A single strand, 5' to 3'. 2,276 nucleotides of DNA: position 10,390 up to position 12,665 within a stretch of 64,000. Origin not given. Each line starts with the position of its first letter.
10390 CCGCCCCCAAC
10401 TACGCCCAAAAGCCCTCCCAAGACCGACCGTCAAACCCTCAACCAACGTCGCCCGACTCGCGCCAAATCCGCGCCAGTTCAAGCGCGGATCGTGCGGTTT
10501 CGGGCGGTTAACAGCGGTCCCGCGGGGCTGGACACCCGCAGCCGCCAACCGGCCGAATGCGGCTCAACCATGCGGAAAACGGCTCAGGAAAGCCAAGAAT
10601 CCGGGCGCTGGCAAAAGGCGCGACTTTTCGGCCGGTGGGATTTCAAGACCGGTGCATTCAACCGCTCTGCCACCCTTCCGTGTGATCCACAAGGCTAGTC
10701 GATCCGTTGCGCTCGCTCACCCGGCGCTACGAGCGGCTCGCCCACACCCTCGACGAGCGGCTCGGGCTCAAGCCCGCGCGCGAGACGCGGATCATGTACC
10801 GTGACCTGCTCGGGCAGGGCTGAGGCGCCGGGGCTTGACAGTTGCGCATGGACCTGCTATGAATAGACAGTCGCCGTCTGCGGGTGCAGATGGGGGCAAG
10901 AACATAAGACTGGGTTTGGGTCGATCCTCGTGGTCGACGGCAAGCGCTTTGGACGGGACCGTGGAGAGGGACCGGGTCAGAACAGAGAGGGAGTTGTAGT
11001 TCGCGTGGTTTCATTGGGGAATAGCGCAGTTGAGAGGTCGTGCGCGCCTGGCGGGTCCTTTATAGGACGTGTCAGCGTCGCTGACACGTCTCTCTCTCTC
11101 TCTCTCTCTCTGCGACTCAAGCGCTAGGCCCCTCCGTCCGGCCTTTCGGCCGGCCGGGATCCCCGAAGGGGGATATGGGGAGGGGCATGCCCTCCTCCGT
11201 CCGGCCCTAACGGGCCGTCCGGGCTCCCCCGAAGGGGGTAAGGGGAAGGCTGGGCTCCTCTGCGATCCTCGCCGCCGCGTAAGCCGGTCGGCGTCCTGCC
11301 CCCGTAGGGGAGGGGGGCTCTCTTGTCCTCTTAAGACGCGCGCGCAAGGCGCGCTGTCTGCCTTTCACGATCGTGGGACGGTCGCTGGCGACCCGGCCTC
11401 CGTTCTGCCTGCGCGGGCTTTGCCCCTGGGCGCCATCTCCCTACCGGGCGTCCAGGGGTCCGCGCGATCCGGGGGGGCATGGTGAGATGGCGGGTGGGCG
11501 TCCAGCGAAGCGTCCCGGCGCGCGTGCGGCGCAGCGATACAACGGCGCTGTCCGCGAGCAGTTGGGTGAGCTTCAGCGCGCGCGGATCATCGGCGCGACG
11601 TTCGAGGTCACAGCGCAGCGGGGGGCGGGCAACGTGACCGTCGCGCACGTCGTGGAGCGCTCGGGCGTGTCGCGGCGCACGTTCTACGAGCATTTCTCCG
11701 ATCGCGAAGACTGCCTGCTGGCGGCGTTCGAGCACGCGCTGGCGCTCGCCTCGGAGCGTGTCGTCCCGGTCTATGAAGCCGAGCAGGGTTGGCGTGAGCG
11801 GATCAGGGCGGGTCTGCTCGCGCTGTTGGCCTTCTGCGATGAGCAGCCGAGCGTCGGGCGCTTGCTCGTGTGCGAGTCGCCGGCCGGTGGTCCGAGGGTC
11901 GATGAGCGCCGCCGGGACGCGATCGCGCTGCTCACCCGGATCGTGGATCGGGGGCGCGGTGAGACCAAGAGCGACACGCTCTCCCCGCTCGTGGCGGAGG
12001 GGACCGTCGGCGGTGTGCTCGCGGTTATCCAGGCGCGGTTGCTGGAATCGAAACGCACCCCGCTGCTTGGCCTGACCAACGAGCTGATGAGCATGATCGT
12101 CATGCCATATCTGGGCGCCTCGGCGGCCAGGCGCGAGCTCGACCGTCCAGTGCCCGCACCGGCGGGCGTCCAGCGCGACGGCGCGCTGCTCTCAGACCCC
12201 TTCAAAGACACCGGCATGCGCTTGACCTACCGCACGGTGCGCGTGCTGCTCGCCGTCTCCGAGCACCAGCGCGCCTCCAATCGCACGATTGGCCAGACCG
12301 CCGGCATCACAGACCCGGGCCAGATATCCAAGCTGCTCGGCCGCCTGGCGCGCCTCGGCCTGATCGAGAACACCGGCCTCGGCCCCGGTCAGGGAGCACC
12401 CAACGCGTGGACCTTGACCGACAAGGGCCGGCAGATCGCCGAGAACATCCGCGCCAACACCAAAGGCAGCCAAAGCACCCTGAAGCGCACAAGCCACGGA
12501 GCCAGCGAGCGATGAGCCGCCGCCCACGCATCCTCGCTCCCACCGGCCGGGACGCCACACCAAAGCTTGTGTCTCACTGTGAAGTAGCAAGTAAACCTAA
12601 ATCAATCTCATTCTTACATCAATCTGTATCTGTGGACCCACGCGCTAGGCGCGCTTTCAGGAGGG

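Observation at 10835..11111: Conserved ~240-nt non-coding domain behind a consensus promoter: candidate novel sRNA or riboswitch-like leader (copy 1)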

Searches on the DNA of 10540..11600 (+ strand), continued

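Call 80: search_rna_families(source=window, start=10540, end=10730, threshold=evalue, max_evalue=1, show_alignments=1)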
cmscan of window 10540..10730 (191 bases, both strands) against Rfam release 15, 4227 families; matches with E-value up to 1: 1.
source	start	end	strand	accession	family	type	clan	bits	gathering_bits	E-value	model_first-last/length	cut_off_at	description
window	10594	10673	+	RF01866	ceN33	Gene; snRNA; snoRNA; CD-box;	-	15.3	75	0.66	1-118/118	no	C. elegans snoRNA ceN33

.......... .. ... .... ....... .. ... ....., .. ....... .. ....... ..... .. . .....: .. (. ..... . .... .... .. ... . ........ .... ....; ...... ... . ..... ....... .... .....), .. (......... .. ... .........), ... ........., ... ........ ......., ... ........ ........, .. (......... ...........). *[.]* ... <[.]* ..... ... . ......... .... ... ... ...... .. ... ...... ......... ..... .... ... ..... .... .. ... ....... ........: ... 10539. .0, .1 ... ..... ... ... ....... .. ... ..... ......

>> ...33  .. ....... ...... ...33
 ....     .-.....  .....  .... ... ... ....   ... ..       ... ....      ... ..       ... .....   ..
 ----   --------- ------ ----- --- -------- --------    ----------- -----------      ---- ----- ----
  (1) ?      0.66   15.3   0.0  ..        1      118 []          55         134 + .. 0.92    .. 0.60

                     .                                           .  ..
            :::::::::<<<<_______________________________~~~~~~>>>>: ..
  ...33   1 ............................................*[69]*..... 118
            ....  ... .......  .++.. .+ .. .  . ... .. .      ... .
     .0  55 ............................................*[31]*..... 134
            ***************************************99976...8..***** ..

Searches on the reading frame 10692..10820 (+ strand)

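Call 93: search_protein_families(library=pfam, proteins=[window:10692-10820:+], max_evalue=1)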
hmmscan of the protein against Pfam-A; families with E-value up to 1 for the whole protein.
window:10692-10820:+ (43 aa): 2 families
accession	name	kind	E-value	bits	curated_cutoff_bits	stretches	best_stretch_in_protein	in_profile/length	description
PF03704.23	BTAD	-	0.0031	18.3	22.1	1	11-40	117-146/146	Bacterial transcriptional activator domain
PF05119.17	Terminase_4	-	0.17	12.8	24.7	1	5-36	62-93/98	Phage terminase, small subunit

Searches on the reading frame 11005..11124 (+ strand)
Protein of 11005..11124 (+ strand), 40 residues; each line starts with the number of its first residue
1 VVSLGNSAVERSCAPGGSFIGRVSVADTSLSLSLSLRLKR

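Call 71: search_protein_families(library=ncbifam, proteins=[window:11005-11124:+], max_evalue=0.01)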
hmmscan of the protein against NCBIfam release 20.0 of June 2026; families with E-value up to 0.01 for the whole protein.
window:11005-11124:+ (40 aa): 0 families

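Call 72: search_protein_families(library=pfam, proteins=[window:11005-11124:+], max_evalue=1)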
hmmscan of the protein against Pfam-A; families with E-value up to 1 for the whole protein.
window:11005-11124:+ (40 aa): 0 families

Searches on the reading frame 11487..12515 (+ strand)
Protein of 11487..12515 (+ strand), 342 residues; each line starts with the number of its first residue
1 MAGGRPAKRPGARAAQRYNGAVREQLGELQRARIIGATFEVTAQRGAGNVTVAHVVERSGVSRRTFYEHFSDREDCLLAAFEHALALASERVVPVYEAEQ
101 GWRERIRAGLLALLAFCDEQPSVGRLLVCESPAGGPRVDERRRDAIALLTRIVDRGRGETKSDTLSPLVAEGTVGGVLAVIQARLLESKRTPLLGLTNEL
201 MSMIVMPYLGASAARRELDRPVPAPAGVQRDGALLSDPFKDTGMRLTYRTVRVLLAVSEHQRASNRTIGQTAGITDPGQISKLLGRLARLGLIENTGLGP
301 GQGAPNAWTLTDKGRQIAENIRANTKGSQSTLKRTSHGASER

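Call 19: search_protein_families(library=pfam, proteins=[window:11487-12515:+], max_evalue=0.001)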
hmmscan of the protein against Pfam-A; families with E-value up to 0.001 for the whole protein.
window:11487-12515:+ (342 aa): 3 families
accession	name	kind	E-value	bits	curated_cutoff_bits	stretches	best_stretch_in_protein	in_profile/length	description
PF00440.29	TetR_N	-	1.1e-11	44.7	24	1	34-80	1-47/47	Bacterial regulatory proteins, tetR family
PF12802.13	MarR_2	-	9e-05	23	27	0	246-294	3-51/61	MarR family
PF22166.2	ArnR1-like_WHD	-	0.00088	19.9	26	0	22-73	4-51/90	ArnR1-like, winged-helix domain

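Call 20: find_homologous_proteins(query=window:11487-12515:+, max_evalue=1e-10)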
Query window:11487-12515:+ (342 aa): 5349 proteins with E <= 1e-10 among 8000 candidates; the best 120 are listed.
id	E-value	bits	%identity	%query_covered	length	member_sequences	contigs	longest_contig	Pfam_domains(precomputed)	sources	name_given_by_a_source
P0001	7.1e-217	737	100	100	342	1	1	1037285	PF00440.30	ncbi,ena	-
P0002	1.4e-174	598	84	96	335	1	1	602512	PF00440.30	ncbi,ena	-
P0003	3.0e-163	561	79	96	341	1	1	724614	PF00440.30,PF12802.14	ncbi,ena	-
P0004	3.7e-156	537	74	98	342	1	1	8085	PF00440.30,PF12802.14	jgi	-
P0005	1.3e-151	522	72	99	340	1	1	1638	PF00440.30,PF12802.14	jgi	-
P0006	1.4e-148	512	71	99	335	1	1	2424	PF00440.30,PF12802.14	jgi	jgi:AcrR family transcriptional regulator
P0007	1.9e-148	512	72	96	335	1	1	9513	PF00440.30,PF12802.14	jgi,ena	-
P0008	9.2e-147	506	70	99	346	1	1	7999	PF00440.30,PF12802.14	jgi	jgi:AcrR family transcriptional regulator/DNA-binding MarR family transcriptional regulator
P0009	7.1e-146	503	71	99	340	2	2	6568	PF00440.30,PF12802.14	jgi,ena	-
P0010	3.0e-145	501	71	98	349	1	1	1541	PF00440.30,PF12802.14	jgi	jgi:AcrR family transcriptional regulator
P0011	3.2e-145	501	72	96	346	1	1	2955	PF00440.30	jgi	-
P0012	3.4e-145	501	71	95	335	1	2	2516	PF00440.30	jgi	-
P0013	6.3e-145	500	71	98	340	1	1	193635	PF00440.30,PF12802.14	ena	-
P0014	8.1e-145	500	71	94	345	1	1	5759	PF00440.30,PF12802.14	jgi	jgi:AcrR family transcriptional regulator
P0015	6.7e-144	497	70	95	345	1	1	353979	PF00440.30,PF12802.14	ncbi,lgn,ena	-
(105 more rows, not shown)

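Call 22: find_related_loci(query=A2, collection=genome_contigs, flank=3000)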
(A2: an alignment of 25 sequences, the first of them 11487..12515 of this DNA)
Query A2 (342 aa) in genome_contigs; peptide patterns used: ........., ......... (x = any residue, [..] = any of these).
588 stretches matched a pattern (row limit reached: there are more); 582 encode a relative of the query (tblastn E <= 1e-3); the best 80 are kept; 80 distinct loci.
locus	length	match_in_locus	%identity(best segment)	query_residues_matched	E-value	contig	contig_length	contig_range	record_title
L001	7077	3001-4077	66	1-330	1e-151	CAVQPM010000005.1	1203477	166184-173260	MAG: uncultured Solirubrobacterales bacterium isolate MFD01299.bin.2.24 genome assembly, contig: contig_18795, whole gen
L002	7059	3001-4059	66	1-342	4e-150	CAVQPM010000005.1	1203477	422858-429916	MAG: uncultured Solirubrobacterales bacterium isolate MFD01299.bin.2.24 genome assembly, contig: contig_18795, whole gen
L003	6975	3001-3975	70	12-342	4e-149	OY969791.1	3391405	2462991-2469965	MAG: uncultured Solirubrobacterales bacterium isolate MFD09495.bin.1.5 genome assembly, chromosome: 1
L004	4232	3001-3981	66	14-342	2e-141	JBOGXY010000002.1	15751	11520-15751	MAG: Solirubrobacteraceae bacterium isolate TC-S_metabat2.bin.27_sub k127_3780585, whole genome shotgun sequence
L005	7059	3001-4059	62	12-342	3e-135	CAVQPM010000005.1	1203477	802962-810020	MAG: uncultured Solirubrobacterales bacterium isolate MFD01299.bin.2.24 genome assembly, contig: contig_18795, whole gen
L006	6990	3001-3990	65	1-325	3e-134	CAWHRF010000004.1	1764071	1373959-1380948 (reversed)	MAG: uncultured Solirubrobacterales bacterium isolate MFD06092.bin.2.205 genome assembly, contig: contig_22655, whole ge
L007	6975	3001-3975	65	7-330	4e-133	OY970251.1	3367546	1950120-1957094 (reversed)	MAG: uncultured Solirubrobacterales bacterium isolate MFD00964.bin.2.180 genome assembly, chromosome: 1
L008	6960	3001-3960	65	11-329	6e-133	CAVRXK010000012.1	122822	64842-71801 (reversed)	MAG: uncultured Solirubrobacterales bacterium isolate MFD06092.bin.3.285 genome assembly, contig: contig_65614, whole ge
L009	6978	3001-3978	63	5-327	8e-132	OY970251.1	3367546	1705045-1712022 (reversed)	MAG: uncultured Solirubrobacterales bacterium isolate MFD00964.bin.2.180 genome assembly, chromosome: 1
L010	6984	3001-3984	64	6-331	7e-131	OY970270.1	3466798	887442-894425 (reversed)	MAG: uncultured Solirubrobacterales bacterium isolate MFD04463.bin.1.226 genome assembly, chromosome: 1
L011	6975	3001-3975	64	7-330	1e-129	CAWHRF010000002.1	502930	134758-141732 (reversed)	MAG: uncultured Solirubrobacterales bacterium isolate MFD06092.bin.2.205 genome assembly, contig: contig_18744, whole ge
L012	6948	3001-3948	63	12-326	2e-127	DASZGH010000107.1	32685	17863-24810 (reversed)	MAG TPA_asm: Solirubrobacteraceae bacterium isolate SMAG_U6543 k141_4401073, whole genome shotgun sequence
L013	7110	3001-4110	56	4-342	2e-123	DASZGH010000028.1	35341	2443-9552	MAG TPA_asm: Solirubrobacteraceae bacterium isolate SMAG_U6543 k141_5198172, whole genome shotgun sequence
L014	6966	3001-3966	62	12-326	3e-123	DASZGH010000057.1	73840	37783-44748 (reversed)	MAG TPA_asm: Solirubrobacteraceae bacterium isolate SMAG_U6543 k141_2226829, whole genome shotgun sequence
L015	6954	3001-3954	61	19-330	5e-123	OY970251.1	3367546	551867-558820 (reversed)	MAG: uncultured Solirubrobacterales bacterium isolate MFD00964.bin.2.180 genome assembly, chromosome: 1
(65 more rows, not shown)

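Call 71: search_protein_families(library=ncbifam, proteins=[window:11487-12515:+], max_evalue=0.01)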
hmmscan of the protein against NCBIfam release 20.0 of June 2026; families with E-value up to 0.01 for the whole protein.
window:11487-12515:+ (342 aa): 16 families
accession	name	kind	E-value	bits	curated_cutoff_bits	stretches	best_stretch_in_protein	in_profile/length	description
TIGR03384.1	betaine_BetI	equivalog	6.7e-08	32.4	201.3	1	25-108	4-87/189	choline-binding transcriptional repressor BetI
NF053731.1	TransRegFasRMycb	equivalog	1.3e-07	31.6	330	1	30-148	12-130/199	HTH-type transcriptional activator FasR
TIGR03968.1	mycofact_TetR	equivalog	3.9e-07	29.8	224.9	1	30-117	10-96/190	mycofactocin system transcriptional regulator MftR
NF001978.0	PRK00767.1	equivalog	1.3e-06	28.4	118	1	27-108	7-89/197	transcriptional regulator BetI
TIGR03613.1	RutR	equivalog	7e-06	26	368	1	23-141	2-119/202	pyrimidine utilization regulatory protein R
NF053878.1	FATransRegFadRBac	equivalog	0.00021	21.1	200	1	33-93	7-67/190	fatty acid metabolism transcriptional regulator FadR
NF041196.1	ScbR_bind_reg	equivalog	0.00025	21.3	150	1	31-111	8-89/191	ScbR family autoregulator-binding transcription factor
NF007015.0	PRK09480.1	equivalog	0.00039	20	120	1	31-131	12-112/197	nucleoid occlusion factor SlmA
NF051852.1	efflux_TF_MtrR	exception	0.0014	18.4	280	1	31-93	12-74/205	multidrug efflux system transcriptional repressor MtrR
NF033703.1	transcr_KstR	equivalog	0.0017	17.9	280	1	30-108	8-86/185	cholesterol catabolism transcriptional regulator KstR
TIGR02366.1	DHAK_reg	equivalog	0.0023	17.9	129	1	44-85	18-59/176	dihydroxyacetone kinase transcriptional activator DhaS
NF008402.0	PRK11202.1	equivalog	0.0027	17.4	151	1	21-87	3-71/211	HTH-type transcriptional repressor FabR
NF010319.1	PRK13756.1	equivalog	0.004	17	265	1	29-106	2-77/199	tetracycline resistance transcriptional repressor TetR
NF011584.0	PRK15008.1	equivalog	0.0056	16.5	230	1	23-149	12-138/212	HTH-type transcriptional regulator RutR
NF050111.1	TransRegSACE7040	equivalog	0.0057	16.6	250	0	30-79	2-50/186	SACE_7040 family transcriptional regulator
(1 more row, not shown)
